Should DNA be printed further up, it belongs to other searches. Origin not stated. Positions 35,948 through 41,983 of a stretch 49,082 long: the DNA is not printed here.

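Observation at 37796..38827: C-family (DnaE-like) DNA polymerase palm/fingers core embedded in-frame in a conjugative relaxase-helicase-primase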

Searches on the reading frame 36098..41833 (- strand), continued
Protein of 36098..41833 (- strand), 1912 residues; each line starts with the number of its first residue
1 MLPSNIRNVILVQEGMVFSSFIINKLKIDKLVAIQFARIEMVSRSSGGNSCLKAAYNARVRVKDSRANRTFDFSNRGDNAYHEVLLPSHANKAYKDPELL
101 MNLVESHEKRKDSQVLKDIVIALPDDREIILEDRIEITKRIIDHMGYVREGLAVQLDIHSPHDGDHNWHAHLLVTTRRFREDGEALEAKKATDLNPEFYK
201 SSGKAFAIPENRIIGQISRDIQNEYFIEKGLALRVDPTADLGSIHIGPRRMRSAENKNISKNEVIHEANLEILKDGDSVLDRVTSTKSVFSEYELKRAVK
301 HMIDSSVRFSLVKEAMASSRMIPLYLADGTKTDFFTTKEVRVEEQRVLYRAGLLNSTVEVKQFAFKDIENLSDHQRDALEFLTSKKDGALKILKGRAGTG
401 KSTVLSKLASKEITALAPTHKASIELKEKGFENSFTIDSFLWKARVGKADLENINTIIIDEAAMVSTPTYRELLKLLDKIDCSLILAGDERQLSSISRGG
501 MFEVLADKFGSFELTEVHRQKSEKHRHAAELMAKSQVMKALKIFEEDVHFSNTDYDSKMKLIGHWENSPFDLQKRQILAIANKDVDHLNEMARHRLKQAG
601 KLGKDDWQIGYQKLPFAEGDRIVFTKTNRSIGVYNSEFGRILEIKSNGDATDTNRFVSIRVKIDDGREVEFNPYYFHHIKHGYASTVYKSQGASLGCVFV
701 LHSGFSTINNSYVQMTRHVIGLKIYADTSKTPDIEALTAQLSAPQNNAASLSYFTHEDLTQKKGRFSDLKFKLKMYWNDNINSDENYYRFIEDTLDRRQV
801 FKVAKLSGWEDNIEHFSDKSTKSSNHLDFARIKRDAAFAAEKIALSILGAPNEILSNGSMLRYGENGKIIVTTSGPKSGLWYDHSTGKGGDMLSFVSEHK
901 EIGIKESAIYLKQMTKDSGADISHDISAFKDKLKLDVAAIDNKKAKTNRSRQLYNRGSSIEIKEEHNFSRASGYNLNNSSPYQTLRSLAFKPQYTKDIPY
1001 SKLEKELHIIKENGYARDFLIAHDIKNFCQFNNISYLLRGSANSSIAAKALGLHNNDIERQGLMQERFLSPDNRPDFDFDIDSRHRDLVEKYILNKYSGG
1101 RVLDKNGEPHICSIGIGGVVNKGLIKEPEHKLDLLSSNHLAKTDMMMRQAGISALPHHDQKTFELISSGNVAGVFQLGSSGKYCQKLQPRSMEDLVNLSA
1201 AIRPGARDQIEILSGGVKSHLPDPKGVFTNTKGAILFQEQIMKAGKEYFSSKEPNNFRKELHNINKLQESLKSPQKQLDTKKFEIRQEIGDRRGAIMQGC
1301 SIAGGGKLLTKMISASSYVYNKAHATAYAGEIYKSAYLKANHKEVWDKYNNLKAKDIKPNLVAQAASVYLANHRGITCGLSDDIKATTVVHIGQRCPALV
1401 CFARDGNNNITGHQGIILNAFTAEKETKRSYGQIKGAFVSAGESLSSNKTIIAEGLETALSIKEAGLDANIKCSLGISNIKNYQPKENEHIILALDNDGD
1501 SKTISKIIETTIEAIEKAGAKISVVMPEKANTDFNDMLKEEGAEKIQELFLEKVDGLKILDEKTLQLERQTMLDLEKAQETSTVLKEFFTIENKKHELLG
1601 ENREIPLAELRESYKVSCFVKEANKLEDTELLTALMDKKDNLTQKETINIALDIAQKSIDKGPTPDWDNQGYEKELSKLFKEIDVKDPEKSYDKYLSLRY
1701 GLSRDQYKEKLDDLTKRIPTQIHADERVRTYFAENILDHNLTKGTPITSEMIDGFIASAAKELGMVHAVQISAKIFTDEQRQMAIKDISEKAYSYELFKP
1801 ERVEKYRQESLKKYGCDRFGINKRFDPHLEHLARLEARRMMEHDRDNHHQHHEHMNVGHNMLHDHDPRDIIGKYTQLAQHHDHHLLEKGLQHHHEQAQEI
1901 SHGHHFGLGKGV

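Call 30: list_cluster_members(proteins=[P0046, P0047, P0048, P0165, P0166, P0167, P0169, P0170, P0171, P0172])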
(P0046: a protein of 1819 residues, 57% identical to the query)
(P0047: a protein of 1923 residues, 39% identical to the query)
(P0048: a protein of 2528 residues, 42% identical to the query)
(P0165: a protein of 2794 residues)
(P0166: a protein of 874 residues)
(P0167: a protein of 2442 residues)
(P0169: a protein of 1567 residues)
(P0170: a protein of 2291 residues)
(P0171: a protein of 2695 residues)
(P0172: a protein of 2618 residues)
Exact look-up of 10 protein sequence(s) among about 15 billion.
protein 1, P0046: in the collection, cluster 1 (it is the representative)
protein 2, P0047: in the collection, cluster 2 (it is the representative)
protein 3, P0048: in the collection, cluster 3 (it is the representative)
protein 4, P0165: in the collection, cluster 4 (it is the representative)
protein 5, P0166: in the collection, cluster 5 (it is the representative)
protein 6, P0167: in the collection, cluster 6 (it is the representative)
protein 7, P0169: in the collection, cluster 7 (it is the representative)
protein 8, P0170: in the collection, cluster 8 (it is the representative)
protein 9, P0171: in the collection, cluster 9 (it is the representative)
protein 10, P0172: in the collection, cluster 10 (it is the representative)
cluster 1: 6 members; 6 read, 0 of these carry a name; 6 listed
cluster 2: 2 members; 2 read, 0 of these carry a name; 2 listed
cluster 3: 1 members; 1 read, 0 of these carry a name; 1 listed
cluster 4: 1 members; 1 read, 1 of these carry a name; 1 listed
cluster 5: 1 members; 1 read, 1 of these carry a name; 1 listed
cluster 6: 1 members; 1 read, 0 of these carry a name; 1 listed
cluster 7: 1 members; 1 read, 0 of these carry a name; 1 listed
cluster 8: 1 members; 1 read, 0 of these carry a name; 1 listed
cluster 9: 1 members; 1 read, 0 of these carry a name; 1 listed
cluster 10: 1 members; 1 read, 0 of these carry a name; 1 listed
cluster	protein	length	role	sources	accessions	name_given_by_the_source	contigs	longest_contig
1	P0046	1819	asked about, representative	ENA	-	-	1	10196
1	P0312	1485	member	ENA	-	-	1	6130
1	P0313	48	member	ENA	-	-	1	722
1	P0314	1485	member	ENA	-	-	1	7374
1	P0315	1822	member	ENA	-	-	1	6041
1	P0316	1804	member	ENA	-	-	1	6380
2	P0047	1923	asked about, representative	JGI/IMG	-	-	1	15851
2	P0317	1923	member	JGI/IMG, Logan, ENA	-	-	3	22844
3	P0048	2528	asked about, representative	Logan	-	-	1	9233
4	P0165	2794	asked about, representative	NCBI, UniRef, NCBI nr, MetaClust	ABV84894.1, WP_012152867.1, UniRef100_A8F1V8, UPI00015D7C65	hypothetical protein [Rickettsia massiliae] | DNA polymerase III alpha chain n=1 Tax=Rickettsia massiliae (strain Mtu5) TaxID=416276 ... | status=active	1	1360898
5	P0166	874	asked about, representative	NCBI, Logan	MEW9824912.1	MAG: hypothetical protein AB2992_07255 (plasmid) [Candidatus Symbiodolus clandestinus]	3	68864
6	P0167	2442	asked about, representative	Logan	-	-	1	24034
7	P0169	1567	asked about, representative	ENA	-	-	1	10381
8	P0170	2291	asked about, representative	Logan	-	-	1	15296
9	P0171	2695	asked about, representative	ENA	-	-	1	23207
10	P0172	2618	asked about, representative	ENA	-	-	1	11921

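Call 38: find_encoding_contigs(protein=P0046, flank=10000, max_places=3)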
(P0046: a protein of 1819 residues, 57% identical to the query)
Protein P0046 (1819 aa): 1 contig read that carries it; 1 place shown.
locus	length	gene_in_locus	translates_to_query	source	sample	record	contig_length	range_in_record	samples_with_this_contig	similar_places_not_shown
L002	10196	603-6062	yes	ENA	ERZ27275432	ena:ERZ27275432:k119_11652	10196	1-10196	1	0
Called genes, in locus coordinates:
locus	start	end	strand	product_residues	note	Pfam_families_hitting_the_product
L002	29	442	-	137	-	-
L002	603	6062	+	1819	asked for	PF03389:MobA_MobL, PF01443:Viral_helicase1, PF13245:AAA_19, PF13604:AAA_30, PF07733:DNA_pol3_alpha, PF17657:DNA_pol3_finger, PF13362:Toprim_3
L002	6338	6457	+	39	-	-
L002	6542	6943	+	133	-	PF04754:Transposase_31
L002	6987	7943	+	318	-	PF00872:Transposase_mut, PF10551:MULE (weak)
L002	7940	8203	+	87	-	PF00872:Transposase_mut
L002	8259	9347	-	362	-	PF10555:MraY_sig1 (weak), PF00953:Glycos_transf_4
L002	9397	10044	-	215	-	PF02630:SCO1-SenC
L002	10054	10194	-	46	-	?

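Call 42: find_encoding_contigs(protein=P0312, flank=3000, max_places=2)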
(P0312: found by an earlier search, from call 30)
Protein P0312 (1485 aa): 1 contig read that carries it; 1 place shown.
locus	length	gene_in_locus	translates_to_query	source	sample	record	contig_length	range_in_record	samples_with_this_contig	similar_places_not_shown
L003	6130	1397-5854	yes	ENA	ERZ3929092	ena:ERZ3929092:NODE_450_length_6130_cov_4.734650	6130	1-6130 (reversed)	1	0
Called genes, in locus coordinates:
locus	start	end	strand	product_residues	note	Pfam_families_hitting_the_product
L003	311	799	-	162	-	PF06412:TraD (weak)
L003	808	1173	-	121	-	PF27227:Endonuc-like_C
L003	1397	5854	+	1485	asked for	PF01443:Viral_helicase1, PF13245:AAA_19, PF13604:AAA_30, PF07733:DNA_pol3_alpha, PF17657:DNA_pol3_finger, PF13362:Toprim_3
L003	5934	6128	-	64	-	?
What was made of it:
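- One close variant (L003) has lost the relaxase domain (call 42).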

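Call 43: find_encoding_contigs(protein=P0047, flank=10000, max_places=3)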
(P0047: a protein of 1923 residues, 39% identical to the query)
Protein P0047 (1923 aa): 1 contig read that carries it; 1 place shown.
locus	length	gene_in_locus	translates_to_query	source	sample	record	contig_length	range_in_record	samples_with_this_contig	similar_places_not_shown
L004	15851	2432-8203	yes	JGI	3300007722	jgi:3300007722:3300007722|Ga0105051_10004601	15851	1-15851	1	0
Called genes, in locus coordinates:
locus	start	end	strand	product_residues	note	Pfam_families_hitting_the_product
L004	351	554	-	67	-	PF00313:CSD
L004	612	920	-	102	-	PF00216:Bac_DNA_binding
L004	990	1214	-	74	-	PF05406:WGR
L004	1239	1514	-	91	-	PF00216:Bac_DNA_binding, PF18291:HU-HIG (weak)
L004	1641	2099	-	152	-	PF06412:TraD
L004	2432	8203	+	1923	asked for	PF03389:MobA_MobL, PF13604:AAA_30, PF01443:Viral_helicase1 (faint), PF13245:AAA_19, PF07733:DNA_pol3_alpha, PF17657:DNA_pol3_finger, PF23639:DUF7146 (weak), PF13362:Toprim_3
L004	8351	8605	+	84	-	PF02604:PhdYeFM_antitox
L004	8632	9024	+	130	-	PF01850:PIN (weak)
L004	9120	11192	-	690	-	PF02534:T4SS-DNA_transf, PF01935:DUF87 (weak), PF10412:TrwB_AAD_bind, PF12696:TraG-D_C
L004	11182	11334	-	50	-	-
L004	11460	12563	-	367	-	PF17761:DUF1016_N, PF06250:YhcG_C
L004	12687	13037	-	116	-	PF17761:DUF1016_N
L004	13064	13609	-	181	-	PF01464:SLT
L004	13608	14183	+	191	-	-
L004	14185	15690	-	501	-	-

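Call 47: find_encoding_contigs(protein=P0045, flank=1000, max_places=3)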
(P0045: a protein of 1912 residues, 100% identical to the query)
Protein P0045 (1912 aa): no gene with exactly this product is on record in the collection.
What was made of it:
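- Tried and rejected: The window's protein is not on record in the contig index (call 47), so the sample of origin is unknown.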

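Call 48: find_encoding_contigs(protein=P0048, flank=10000, max_places=3)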
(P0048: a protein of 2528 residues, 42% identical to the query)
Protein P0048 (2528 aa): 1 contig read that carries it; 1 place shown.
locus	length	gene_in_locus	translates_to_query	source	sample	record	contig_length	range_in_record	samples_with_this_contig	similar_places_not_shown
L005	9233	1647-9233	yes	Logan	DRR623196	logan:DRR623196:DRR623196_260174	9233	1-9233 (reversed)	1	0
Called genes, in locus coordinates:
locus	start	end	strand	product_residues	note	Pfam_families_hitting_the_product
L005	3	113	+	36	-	?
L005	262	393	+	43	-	-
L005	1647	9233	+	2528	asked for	PF03389:MobA_MobL, PF01443:Viral_helicase1 (faint), PF13245:AAA_19, PF13604:AAA_30, PF07733:DNA_pol3_alpha, PF17657:DNA_pol3_finger, PF13362:Toprim_3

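Call 51: search_protein_families(library=pfam, proteins=[P0059], max_evalue=0.01)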
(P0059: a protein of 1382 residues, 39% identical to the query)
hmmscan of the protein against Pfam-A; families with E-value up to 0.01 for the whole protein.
P0059 (1382 aa): 10 families
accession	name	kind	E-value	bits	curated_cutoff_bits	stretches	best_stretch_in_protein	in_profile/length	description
PF13604.12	AAA_30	-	3.9e-42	144.6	27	1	344-529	2-187/191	AAA domain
PF03389.21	MobA_MobL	-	1.3e-28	100.8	26.7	1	19-211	3-204/224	MobA/MobL family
PF13245.12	AAA_19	-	6.4e-15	55.9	25.1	1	359-474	10-132/134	AAA domain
PF13362.12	Toprim_3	-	1.9e-14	54.3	27.2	1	1102-1194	3-95/95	Toprim domain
PF23639.1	DUF7146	-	7.6e-14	52.4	27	1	968-1072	7-104/105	Domain of unknown function (DUF7146)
PF01443.25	Viral_helicase1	-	1.3e-09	38.7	21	1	365-478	3-104/228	Viral superfamily 1 RNA helicase core domain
PF22232.2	TraI_hel_assoc_N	-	5.6e-07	30.6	27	1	367-466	1-99/99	TraI helicase-associated ssDNA bd, N-terminal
PF13086.12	AAA_11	-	0.00039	20.7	27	1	344-406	2-70/257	AAA domain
PF00437.27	T2SSE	-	0.0047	16.1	24.9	0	343-392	125-174/370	Type II/IV secretion system protein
PF13538.12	UvrD_C_2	-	0.0074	16.6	27.4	0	653-689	1-44/52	UvrD-like helicase C-terminal domain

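Call 78: search_dna_similar(query=window:36098-41833:-, collection=plasmids, mode=protein, max_rows=15, max_evalue=1e-30)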
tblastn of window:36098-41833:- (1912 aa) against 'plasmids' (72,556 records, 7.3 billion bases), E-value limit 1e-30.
Records with a match: 1274; places in all: 1305; records where one place covers at least 80% of the query: 0.
Best place of each record, by identity: <60% 1274.
By first word of the organism name: Rhizobium 279; Agrobacterium 269; Sinorhizobium 196; Acinetobacter 95; Sphingobium 43; Bradyrhizobium 41; Sphingomonas 26; Aminobacter 24; Ensifer 18; Acetobacter 18; and 78 more.
By predicted mobility (MOB-suite, as given by PLSDB): conjugative 876; mobilizable 214; non-mobilizable 184.
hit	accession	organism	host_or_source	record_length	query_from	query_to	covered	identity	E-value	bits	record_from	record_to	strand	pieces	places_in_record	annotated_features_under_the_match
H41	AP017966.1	Candidatus Megaera polyxenophila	-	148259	32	896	45%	40.9%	0e+0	624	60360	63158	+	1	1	conjugal transfer protein TraA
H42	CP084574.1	Rickettsia endosymbiont of Culicoides impunctatus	Culicoides impunctatus,insect ...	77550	31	758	38%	38.2%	2e-137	486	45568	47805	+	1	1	AAA family ATPase | hypothetical protein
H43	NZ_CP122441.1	Mesorhizobium sp. WSM4875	Cicer arietinum kabuli,cell culture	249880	32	772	39%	34.3%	2e-105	385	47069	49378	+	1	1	AAA family ATPase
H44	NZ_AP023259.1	Mesorhizobium sp. L-2-11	Lotus japonicus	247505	42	763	38%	34.5%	9e-101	370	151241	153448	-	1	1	AAA family ATPase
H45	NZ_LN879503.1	Candidatus Protochlamydia naegleriophila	Naegleria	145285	32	770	39%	32.5%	3e-89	333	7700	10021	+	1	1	AAA family ATPase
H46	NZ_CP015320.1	Mesorhizobium amorphae CCNWGS0123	Robinia pseudoacacia,cell culture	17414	100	763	35%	34.2%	3e-91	339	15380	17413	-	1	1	AAA family ATPase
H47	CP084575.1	Rickettsia endosymbiont of Culicoides impunctatus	Culicoides impunctatus,insect ...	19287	168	758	31%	38.0%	7e-104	380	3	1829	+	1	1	AAA family ATPase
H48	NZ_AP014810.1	Methylorubrum populi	-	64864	28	807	41%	28.2%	6e-54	218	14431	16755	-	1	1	traA: Ti-type conjugative transfer relaxase TraA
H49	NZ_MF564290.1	Pseudomonas putida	-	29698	9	755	39%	28.5%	3e-50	205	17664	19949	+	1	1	traA: Ti-type conjugative transfer relaxase TraA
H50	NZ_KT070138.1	Klebsiella pneumoniae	-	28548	11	755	39%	28.2%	7e-49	201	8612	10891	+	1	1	traA: Ti-type conjugative transfer relaxase TraA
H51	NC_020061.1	Rhizobium tropici CIAT 899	Phaseolus vulgaris root nodule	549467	32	770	39%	28.3%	1e-51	210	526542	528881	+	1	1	traA: Ti-type conjugative transfer relaxase TraA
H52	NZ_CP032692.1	Rhizobium sp. CCGE532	Phaseolus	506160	32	770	39%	28.3%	1e-51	209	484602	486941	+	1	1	traA: Ti-type conjugative transfer relaxase TraA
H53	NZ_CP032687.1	Rhizobium sp. CCGE531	Phaseolus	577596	32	770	39%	28.3%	1e-51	209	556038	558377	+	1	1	traA: Ti-type conjugative transfer relaxase TraA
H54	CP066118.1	Citrobacter freundii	sputum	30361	12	755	39%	28.1%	3e-49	202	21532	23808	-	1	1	traA: Ti-type conjugative transfer relaxase TraA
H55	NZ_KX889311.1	Pseudomonas aeruginosa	-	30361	12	755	39%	28.1%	3e-49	202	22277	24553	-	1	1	traA: Ti-type conjugative transfer relaxase TraA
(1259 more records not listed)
